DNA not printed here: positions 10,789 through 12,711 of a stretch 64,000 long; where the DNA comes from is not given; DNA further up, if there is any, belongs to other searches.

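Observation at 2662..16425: Candidate undescribed catabolic island for a guanidino/amidino/ureido compound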

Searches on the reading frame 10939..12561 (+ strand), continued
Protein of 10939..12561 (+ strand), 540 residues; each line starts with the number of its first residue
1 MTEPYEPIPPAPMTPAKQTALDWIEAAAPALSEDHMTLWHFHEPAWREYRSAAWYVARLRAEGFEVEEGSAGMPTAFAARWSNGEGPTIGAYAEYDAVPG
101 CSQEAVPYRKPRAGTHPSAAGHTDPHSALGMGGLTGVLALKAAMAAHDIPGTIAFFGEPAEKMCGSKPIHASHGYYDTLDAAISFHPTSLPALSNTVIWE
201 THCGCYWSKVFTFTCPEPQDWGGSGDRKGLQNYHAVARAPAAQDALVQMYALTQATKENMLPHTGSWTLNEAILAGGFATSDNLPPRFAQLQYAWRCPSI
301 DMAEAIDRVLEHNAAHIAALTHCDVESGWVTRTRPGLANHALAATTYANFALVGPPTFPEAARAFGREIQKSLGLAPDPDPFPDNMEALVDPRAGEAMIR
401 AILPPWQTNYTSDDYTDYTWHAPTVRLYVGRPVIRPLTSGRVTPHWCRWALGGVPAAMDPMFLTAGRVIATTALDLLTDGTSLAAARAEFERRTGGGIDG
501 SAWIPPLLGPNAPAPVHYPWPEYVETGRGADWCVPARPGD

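Call 87: get_annotated_region(hit=H1, flank=10000)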
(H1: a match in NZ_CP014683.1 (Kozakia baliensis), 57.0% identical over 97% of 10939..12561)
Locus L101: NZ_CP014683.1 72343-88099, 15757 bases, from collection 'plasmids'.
description: Kozakia baliensis strain NBRC 16680 plasmid pKB16680_2, complete sequence
organism: Kozakia baliensis (NCBI taxid 153496)
taxonomy: Bacteria; Pseudomonadota; Alphaproteobacteria; Rhodospirillales; Acetobacteraceae; Kozakia; Kozakia baliensis
host: -; source: Ragi; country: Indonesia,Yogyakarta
typing (MOB-suite, as given by PLSDB): mobilizable; relaxase MOBF
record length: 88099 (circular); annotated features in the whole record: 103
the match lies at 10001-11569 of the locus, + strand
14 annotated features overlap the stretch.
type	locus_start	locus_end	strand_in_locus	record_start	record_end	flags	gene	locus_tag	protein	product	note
CDS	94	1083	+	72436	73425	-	-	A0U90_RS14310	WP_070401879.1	DDE-type integrase/transposase/recombinase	GO:0006313 - DNA transposition [Evidence IEA]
CDS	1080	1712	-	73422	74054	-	-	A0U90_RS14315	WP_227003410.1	TetR/AcrR family transcriptional regulator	GO:0006355 - regulation of DNA-templated transcription [Evidence IEA]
CDS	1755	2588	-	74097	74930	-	-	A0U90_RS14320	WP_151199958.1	transporter substrate-binding domain-containing protein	-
CDS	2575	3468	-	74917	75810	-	-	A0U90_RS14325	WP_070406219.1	polysaccharide deacetylase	-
CDS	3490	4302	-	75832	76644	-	-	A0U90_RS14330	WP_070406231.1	amino acid ABC transporter ATP-binding protein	-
CDS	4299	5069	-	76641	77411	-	-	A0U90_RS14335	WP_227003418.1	amino acid ABC transporter permease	GO:0006865 - amino acid transport [Evidence IEA]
CDS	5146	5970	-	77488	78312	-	-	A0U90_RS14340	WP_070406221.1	ABC transporter substrate-binding protein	-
CDS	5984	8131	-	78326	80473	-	-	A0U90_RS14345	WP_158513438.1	TonB-dependent receptor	-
CDS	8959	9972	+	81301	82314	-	-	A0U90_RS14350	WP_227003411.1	arginine deiminase family protein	-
CDS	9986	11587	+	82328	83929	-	-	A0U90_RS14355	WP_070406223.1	peptidase M20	-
CDS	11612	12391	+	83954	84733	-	-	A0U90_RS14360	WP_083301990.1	class II aldolase/adducin family protein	-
CDS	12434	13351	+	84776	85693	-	-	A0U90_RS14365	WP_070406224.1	polysaccharide deacetylase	-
CDS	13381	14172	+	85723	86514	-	-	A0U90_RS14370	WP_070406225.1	transporter substrate-binding domain-containing protein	-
CDS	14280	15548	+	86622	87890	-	-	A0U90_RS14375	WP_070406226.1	M20 family metallo-hydrolase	-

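Call 88: get_annotated_region(hit=H12, flank=10000)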
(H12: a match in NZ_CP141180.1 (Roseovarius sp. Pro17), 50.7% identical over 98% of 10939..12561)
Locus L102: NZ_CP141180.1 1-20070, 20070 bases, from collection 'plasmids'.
description: Roseovarius sp. Pro17 plasmid unnamed, complete sequence
organism: Roseovarius sp. Pro17 (NCBI taxid 3108175)
taxonomy: Bacteria; Pseudomonadota; Alphaproteobacteria; Rhodobacterales; Roseobacteraceae; Roseovarius; Roseovarius sp. Pro17
host: -; source: Chionoecetes japonicus; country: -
typing (MOB-suite, as given by PLSDB): non-mobilizable
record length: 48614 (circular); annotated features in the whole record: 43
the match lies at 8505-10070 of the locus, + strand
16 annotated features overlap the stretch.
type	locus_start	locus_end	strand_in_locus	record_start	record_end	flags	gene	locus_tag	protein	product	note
CDS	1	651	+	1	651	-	-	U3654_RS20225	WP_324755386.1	paraquat-inducible protein A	-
CDS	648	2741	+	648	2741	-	-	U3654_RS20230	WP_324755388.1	MlaD family protein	-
CDS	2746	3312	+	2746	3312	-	-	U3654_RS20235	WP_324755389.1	ABC-type transport auxiliary lipoprotein family protein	-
CDS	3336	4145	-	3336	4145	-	-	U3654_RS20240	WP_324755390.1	ABC transporter permease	GO:0055085 - transmembrane transport [Evidence IEA]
CDS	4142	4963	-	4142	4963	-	-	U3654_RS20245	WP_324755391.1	ABC transporter permease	GO:0055085 - transmembrane transport [Evidence IEA]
CDS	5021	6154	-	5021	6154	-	-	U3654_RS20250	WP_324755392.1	ABC transporter substrate-binding protein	-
CDS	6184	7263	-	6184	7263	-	-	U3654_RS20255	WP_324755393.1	ABC transporter ATP-binding protein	-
CDS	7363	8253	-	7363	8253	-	-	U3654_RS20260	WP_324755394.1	LysR substrate-binding domain-containing protein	-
CDS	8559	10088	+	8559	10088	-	-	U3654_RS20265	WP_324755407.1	amidohydrolase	-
CDS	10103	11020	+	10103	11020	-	-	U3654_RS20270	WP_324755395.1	dimethylarginine dimethylaminohydrolase family protein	-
CDS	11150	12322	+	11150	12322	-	-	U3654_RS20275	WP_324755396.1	efflux RND transporter periplasmic adaptor subunit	GO:0006810 - transport [Evidence IEA]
CDS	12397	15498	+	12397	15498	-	-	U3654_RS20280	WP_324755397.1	efflux RND transporter permease subunit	GO:0042908 - xenobiotic transport [Evidence IEA]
CDS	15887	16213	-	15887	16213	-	-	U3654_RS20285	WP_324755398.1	hypothetical protein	-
CDS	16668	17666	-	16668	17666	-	-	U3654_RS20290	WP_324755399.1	LLM class flavin-dependent oxidoreductase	-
CDS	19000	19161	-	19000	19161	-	-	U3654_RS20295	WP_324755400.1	hypothetical protein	-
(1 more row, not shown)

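Call 89: get_annotated_region(hit=H9, flank=10000)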
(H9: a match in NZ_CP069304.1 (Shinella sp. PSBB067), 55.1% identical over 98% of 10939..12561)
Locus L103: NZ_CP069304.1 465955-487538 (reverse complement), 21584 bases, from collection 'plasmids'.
description: Shinella sp. PSBB067 plasmid unnamed2, complete sequence
organism: Shinella sp. PSBB067 (NCBI taxid 2715959)
taxonomy: Bacteria; Pseudomonadota; Alphaproteobacteria; Hyphomicrobiales; Rhizobiaceae; Shinella; Shinella sp. PSBB067
host: -; source: monoisolate,Minnesota; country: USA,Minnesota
typing (MOB-suite, as given by PLSDB): non-mobilizable
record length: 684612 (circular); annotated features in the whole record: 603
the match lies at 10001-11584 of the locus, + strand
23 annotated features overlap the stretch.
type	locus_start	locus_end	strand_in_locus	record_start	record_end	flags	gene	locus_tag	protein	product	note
CDS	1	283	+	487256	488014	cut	-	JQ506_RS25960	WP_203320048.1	GntR family transcriptional regulator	-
CDS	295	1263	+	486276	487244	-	-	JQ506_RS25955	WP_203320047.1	ROK family protein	-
CDS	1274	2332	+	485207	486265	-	-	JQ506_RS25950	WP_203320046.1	SIS domain-containing protein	GO:1901135 - carbohydrate derivative metabolic process [Evidence IEA]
CDS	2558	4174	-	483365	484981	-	-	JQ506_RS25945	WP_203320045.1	5-guanidino-2-oxopentanoate decarboxylase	-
CDS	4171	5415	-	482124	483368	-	-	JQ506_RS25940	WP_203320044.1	hydantoinase/carbamoylase family amidase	-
CDS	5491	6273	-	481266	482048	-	-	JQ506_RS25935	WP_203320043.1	amino acid ABC transporter ATP-binding protein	-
CDS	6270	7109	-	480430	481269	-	-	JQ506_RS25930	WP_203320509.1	amino acid ABC transporter permease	GO:0006865 - amino acid transport [Evidence IEA]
CDS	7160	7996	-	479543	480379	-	-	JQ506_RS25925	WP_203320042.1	ABC transporter substrate-binding protein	-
CDS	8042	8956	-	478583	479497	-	-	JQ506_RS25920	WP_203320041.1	polysaccharide deacetylase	-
CDS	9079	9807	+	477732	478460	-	-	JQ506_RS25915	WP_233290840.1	TetR/AcrR family transcriptional regulator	GO:0006355 - regulation of DNA-templated transcription [Evidence IEA]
CDS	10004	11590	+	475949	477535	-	-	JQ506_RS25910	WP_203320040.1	amidohydrolase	-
CDS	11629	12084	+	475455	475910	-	-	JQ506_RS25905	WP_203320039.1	hypothetical protein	-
CDS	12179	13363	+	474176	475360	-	-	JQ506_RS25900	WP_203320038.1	pyridoxal phosphate-dependent aminotransferase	-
CDS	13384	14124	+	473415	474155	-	-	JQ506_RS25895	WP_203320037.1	class II aldolase/adducin family protein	-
CDS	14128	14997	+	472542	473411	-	-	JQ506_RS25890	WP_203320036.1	DMT family transporter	GO:0055085 - transmembrane transport [Evidence IEA]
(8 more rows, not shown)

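Call 90: get_annotated_region(hit=H7, flank=10000)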
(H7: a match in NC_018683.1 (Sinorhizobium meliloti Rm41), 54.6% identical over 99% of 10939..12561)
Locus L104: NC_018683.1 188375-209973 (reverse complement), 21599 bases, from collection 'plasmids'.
description: Sinorhizobium meliloti Rm41 plasmid pSYMA, complete sequence
organism: Sinorhizobium meliloti Rm41 (NCBI taxid 1230587)
taxonomy: Bacteria; Pseudomonadota; Alphaproteobacteria; Hyphomicrobiales; Rhizobiaceae; Sinorhizobium; Sinorhizobium meliloti; Sinorhizobium meliloti Rm41
host: -; source: -; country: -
typing (MOB-suite, as given by PLSDB): conjugative; replicon rep_cluster_77; relaxase MOBQ; mating-pair formation MPF_T
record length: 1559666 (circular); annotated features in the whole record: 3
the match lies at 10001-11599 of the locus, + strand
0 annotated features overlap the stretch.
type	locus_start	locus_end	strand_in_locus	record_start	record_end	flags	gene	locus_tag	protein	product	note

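Call 91: get_annotated_region(hit=H14, flank=9000)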
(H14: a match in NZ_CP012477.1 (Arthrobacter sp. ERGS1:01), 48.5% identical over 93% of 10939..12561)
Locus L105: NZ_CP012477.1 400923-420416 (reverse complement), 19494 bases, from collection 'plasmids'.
description: Arthrobacter sp. ERGS1:01 isolate water plasmid unnamed2, complete sequence
organism: Arthrobacter sp. ERGS1:01 (NCBI taxid 1704044)
taxonomy: Bacteria; Actinomycetota; Actinomycetes; Micrococcales; Micrococcaceae; Arthrobacter; Arthrobacter sp. ERGS1:01
host: -; source: single,stream water; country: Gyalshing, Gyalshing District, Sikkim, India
typing (MOB-suite, as given by PLSDB): non-mobilizable
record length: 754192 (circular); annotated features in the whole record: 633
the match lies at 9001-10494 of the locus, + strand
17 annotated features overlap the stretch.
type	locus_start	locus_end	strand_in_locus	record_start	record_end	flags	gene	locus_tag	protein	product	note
CDS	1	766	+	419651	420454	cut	-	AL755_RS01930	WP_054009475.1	hypothetical protein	-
CDS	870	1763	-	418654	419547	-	-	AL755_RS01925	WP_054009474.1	AsnC family transcriptional regulator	-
CDS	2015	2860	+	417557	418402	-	-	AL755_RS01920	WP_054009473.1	transporter substrate-binding domain-containing protein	-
CDS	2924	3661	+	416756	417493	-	-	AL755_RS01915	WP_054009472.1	amino acid ABC transporter permease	GO:0006865 - amino acid transport [Evidence IEA]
CDS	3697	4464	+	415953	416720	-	-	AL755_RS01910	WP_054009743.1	amino acid ABC transporter ATP-binding protein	-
CDS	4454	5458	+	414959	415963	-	-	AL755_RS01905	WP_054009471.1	C-terminal binding protein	-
CDS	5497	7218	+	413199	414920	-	-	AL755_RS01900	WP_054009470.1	amidohydrolase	-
CDS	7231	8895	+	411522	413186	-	-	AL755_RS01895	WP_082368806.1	thiamine pyrophosphate-dependent enzyme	-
CDS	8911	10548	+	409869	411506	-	-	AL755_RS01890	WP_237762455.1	amidohydrolase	-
CDS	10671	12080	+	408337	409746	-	-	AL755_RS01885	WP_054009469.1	NAD-dependent succinate-semialdehyde dehydrogenase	-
CDS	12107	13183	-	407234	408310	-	-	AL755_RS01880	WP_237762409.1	phosphotransferase family protein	-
CDS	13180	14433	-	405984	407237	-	-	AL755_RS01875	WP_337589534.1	acyl-CoA dehydrogenase family protein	-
CDS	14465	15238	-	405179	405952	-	-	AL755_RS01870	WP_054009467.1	SDR family oxidoreductase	-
CDS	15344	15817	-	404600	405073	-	-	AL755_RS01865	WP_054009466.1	GIY-YIG nuclease family protein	-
CDS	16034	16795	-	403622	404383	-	aqpZ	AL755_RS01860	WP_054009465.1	aquaporin Z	GO:0006833 - water transport [Evidence IEA]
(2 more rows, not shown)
